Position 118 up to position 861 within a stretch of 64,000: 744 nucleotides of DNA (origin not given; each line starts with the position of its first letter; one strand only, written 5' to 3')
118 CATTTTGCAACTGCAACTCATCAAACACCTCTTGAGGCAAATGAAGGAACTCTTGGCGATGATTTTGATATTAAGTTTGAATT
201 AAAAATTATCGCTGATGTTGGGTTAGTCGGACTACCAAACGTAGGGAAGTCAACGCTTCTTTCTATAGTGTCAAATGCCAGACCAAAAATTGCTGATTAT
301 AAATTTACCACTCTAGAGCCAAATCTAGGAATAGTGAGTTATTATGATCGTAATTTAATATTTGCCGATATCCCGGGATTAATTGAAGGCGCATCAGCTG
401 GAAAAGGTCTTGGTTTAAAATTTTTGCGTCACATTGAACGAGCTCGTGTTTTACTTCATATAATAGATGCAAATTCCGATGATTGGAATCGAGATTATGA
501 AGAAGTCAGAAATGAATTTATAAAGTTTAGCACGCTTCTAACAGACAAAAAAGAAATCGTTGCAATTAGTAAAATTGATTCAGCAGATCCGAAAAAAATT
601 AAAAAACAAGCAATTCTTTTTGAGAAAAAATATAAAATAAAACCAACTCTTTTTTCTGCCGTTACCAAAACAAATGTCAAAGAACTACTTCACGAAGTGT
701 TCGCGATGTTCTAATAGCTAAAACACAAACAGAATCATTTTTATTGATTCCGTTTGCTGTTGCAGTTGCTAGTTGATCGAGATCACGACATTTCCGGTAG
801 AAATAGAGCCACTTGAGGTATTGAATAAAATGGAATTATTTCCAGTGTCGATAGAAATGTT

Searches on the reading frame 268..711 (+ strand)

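Call 77: search_protein_families(library=pfam, proteins=[window:268-711:+], max_evalue=0.001)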
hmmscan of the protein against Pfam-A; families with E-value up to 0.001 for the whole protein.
window:268-711:+ (148 aa): 2 families
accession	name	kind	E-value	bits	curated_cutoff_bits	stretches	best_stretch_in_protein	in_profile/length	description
PF01926.29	MMR_HSR1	-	1.7e-15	57.6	21.9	1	2-101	20-112/113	50S ribosome-binding GTPase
PF02421.24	FeoB_N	-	3.3e-06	27.2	27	1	3-143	22-155/156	Ferrous iron transport protein B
